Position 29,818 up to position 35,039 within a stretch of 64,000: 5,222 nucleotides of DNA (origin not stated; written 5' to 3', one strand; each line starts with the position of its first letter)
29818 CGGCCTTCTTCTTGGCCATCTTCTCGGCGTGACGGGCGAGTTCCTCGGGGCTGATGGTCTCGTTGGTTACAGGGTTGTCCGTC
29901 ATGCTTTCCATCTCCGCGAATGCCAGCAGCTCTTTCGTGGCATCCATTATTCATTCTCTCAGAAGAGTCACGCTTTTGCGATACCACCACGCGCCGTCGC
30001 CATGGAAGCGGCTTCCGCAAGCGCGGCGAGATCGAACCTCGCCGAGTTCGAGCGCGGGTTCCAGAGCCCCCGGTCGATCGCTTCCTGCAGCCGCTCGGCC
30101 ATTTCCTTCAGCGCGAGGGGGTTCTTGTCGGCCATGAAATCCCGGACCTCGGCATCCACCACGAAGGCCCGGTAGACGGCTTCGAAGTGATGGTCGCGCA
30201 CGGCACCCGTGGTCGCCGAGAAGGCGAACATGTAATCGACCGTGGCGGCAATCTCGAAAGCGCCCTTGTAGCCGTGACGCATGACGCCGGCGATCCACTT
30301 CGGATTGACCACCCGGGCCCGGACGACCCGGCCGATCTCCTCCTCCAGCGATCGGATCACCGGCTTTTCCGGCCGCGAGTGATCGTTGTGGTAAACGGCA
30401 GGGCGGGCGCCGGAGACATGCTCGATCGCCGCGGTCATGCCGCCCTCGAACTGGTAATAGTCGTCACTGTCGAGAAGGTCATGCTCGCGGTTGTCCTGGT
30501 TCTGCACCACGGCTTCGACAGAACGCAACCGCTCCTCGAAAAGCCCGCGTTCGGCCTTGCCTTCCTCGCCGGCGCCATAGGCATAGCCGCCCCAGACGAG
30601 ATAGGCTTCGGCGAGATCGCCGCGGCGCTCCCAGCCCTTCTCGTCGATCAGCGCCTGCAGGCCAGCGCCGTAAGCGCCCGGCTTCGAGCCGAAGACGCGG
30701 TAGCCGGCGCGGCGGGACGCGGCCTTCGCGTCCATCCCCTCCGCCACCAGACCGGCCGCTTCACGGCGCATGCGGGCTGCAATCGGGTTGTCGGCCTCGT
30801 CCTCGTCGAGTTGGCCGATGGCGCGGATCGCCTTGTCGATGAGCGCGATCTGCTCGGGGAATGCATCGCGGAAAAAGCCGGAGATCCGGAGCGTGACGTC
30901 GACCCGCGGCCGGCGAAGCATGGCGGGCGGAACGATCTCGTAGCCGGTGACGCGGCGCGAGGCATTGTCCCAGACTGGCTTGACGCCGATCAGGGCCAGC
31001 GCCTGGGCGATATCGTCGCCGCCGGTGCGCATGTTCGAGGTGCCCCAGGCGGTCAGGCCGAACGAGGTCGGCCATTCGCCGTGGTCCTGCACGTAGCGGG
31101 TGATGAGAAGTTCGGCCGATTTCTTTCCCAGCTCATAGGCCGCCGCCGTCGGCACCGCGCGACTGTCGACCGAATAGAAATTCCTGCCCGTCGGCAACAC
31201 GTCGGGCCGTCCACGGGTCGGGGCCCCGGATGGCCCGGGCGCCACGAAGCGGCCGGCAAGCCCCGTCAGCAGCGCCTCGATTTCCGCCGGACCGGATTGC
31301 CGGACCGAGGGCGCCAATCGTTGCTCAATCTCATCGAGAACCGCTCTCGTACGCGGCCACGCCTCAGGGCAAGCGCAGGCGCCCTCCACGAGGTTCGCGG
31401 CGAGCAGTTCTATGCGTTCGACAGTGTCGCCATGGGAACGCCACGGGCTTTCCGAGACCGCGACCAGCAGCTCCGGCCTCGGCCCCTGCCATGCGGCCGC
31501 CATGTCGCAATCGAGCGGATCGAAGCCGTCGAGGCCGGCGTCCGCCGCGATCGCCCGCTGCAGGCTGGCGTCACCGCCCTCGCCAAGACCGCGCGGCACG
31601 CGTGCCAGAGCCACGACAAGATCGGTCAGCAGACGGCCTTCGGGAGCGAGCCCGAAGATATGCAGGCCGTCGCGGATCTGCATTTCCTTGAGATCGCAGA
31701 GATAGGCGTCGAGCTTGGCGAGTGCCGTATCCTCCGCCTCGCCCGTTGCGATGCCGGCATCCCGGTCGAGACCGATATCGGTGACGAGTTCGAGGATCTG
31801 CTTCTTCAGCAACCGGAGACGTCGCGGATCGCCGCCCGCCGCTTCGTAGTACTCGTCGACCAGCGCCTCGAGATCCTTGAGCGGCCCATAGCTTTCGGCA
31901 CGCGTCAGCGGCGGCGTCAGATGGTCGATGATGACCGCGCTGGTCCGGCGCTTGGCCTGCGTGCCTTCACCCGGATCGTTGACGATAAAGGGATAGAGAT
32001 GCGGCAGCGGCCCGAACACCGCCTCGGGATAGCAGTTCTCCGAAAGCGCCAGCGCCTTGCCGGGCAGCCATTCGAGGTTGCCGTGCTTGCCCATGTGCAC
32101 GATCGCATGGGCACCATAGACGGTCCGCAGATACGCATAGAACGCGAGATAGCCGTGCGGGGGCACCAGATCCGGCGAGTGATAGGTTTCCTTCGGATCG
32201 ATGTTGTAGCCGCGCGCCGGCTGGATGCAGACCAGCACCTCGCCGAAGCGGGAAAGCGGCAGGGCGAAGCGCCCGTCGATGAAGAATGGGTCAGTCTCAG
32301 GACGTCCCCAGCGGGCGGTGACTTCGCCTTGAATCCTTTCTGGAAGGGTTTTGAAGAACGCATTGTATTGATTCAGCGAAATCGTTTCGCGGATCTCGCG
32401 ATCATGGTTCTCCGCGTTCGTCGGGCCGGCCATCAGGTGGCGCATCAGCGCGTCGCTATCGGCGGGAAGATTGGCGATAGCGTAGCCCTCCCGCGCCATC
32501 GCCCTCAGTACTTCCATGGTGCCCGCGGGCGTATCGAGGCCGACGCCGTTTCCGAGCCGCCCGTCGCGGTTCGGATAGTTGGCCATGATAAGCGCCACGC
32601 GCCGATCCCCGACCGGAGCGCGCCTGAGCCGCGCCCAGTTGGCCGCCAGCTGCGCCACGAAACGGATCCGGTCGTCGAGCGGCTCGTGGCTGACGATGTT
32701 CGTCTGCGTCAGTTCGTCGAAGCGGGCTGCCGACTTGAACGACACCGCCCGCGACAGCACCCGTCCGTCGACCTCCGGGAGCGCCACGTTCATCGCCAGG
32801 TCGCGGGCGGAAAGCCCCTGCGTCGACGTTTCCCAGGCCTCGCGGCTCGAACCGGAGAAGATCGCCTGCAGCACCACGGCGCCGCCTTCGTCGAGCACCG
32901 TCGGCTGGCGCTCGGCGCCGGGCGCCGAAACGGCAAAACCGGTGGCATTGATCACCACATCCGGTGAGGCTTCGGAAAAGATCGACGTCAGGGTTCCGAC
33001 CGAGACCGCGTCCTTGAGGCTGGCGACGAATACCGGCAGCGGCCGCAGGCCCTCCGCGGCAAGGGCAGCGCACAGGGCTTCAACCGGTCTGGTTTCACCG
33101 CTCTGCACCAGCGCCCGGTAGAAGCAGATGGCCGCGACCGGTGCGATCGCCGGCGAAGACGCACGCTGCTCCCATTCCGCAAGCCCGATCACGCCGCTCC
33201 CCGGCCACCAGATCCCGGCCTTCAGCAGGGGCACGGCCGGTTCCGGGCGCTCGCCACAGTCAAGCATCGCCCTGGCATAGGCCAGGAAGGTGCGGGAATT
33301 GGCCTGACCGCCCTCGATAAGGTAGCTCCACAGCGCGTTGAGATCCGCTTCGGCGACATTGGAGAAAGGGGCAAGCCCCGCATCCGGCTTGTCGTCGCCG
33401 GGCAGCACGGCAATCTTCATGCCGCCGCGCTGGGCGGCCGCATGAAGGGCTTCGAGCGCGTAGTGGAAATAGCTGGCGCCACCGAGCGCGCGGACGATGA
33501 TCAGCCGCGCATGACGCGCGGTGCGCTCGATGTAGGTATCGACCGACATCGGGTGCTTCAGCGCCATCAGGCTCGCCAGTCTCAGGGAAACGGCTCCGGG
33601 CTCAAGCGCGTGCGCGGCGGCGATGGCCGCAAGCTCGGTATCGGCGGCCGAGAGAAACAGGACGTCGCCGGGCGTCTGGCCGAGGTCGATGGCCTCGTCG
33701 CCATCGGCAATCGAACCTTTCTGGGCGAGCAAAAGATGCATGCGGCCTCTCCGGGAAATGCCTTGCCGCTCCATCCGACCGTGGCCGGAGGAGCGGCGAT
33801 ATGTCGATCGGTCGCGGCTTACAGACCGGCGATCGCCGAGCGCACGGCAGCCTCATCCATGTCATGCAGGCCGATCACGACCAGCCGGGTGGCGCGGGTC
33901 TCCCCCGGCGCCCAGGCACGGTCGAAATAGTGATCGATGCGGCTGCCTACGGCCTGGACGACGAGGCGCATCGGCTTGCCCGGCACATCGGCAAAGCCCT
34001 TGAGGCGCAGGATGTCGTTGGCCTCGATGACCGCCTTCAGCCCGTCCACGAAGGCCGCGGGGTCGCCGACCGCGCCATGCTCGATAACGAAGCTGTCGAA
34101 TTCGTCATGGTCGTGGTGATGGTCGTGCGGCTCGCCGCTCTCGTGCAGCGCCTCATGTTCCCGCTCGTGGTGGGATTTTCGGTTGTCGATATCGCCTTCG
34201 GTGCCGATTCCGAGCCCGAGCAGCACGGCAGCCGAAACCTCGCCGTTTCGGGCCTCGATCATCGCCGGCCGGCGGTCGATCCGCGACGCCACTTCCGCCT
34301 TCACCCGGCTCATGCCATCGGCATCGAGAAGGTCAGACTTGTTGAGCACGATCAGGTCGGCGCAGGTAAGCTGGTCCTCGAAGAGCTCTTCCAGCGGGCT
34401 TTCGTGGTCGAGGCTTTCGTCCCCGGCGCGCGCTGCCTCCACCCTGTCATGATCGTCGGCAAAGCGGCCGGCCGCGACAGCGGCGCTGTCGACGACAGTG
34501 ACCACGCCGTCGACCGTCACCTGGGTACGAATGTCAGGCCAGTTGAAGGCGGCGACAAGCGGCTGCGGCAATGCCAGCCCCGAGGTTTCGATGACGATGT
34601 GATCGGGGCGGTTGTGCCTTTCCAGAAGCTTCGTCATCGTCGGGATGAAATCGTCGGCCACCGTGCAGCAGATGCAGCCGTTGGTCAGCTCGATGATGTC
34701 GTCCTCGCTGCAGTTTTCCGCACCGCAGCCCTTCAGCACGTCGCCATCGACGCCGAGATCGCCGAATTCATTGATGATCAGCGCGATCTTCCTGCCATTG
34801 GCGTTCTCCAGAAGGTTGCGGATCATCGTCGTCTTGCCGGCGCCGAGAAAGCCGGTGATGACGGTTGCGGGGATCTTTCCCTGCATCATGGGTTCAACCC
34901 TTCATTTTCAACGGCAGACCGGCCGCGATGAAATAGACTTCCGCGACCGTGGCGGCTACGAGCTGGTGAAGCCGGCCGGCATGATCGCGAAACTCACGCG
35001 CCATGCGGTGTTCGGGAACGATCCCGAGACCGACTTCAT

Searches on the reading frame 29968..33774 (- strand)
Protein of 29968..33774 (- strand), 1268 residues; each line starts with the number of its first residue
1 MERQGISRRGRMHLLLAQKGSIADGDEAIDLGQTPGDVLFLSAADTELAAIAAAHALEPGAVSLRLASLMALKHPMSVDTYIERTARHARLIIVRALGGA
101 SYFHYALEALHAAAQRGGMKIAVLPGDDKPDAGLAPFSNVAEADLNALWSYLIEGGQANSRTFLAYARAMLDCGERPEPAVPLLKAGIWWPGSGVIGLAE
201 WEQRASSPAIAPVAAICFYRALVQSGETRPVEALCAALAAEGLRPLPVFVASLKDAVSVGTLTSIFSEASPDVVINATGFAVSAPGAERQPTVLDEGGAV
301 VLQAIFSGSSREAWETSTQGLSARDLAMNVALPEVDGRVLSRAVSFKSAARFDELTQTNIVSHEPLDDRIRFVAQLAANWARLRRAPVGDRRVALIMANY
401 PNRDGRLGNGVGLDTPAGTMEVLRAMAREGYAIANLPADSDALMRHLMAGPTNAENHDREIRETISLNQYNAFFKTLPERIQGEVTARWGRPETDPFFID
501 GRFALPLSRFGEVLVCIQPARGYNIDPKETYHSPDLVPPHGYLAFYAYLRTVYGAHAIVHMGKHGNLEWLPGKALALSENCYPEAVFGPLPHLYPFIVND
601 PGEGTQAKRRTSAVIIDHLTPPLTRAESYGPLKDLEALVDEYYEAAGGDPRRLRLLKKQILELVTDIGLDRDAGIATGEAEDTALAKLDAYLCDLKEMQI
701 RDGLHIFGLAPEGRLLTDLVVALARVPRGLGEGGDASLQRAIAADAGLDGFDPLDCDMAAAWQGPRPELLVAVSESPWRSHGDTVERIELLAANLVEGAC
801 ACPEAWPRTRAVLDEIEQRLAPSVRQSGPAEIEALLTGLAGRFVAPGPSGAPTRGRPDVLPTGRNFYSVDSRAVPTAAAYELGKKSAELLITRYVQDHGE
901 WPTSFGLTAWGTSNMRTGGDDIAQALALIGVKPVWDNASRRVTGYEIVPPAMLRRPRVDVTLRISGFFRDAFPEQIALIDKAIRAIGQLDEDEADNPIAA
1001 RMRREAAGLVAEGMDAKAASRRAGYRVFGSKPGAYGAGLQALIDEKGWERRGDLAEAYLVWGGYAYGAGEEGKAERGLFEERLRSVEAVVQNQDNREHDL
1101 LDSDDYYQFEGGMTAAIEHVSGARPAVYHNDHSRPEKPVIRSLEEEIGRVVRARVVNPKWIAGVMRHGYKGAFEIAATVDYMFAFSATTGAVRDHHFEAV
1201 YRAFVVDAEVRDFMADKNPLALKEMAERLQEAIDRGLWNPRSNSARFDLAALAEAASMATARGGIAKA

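Call 9: search_protein_families(library=ncbifam, proteins=[window:29968-33774:-], max_evalue=0.00001)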
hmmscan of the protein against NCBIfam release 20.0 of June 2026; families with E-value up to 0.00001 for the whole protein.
window:29968-33774:- (1268 aa): 9 families
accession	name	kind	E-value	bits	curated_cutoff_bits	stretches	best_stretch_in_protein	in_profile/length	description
TIGR02257.1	cobalto_cobN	equivalog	0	1775.2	822.05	1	12-1256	1-1224/1226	cobaltochelatase subunit CobN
NF008973.0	PRK12321.1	equivalog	0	1274.1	1235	2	12-714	1-686/1105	cobaltochelatase subunit CobN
NF004646.0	PRK05989.2-4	equivalog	2.2e-205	684.6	1468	1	136-1241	91-1222/1277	cobaltochelatase subunit CobN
TIGR02025.1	BchH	equivalog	3.3e-196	654.4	829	1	149-1242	167-1251/1271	magnesium chelatase subunit H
NF009140.0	PRK12493.1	equivalog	3e-191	638.2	1300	2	830-1241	887-1288/1313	magnesium chelatase subunit H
NF004644.0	PRK05989.2-2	equivalog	2.3e-172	575.7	1248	1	133-1251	107-1183/1289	cobaltochelatase subunit CobN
NF009942.0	PRK13405.1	equivalog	8.2e-163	543.7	1166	2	828-1244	817-1223/1245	magnesium chelatase subunit H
NF004643.0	PRK05989.2-1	equivalog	4.2e-151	505.1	1926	1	309-1242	262-1140/1184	cobaltochelatase subunit CobN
NF004645.0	PRK05989.2-3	equivalog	6.7e-147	491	1619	2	829-1242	992-1420/1597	cobaltochelatase subunit CobN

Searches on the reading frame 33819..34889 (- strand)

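Call 12: search_protein_families(library=pfam, proteins=[window:33819-34889:-], max_evalue=10)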
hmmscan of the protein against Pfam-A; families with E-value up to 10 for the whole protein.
window:33819-34889:- (356 aa): 13 families
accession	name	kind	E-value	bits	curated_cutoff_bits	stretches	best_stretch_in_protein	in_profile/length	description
PF02492.25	cobW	-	4.3e-58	196.3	20.7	1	7-206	1-174/180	CobW/HypB/UreG, nucleotide-binding domain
PF07683.19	CobW_C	-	1.9e-17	63.4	22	1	264-354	1-91/94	Cobalamin synthesis protein cobW C-terminal domain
PF13401.12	AAA_22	-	0.0034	18.1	27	1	9-33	8-32/130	AAA domain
PF13191.12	AAA_16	-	0.0078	17.2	32.6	1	4-39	22-57/167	AAA ATPase domain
PF01443.25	Viral_helicase1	-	0.0093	16.2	21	1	9-29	1-21/228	Viral superfamily 1 RNA helicase core domain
PF03308.22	MeaB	-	0.011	15.2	23.1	2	10-38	37-67/273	Methylmalonyl Co-A mutase-associated GTPase MeaB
PF03193.22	RsgA_GTPase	-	0.03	14.6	30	1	8-30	108-130/174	RsgA GTPase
PF02367.23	TsaE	-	0.035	14.5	26.6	1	9-30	24-45/128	Threonylcarbamoyl adenosine biosynthesis protein TsaE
PF10412.15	TrwB_AAD_bind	-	0.049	12.9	20.5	1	9-39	18-48/387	Type IV secretion-system coupling protein DNA-binding domain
PF00009.33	GTP_EFTU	-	0.053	13.5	26.5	0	7-32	4-29/188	Elongation factor Tu GTP binding domain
PF13238.12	AAA_18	-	0.079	13.8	29.4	1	10-30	2-22/128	AAA domain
PF13173.12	AAA_14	-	0.32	11.4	27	1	7-34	3-31/129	AAA domain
PF00025.27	Arf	-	0.34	10.8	22.3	0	126-200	82-140/174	ADP-ribosylation factor family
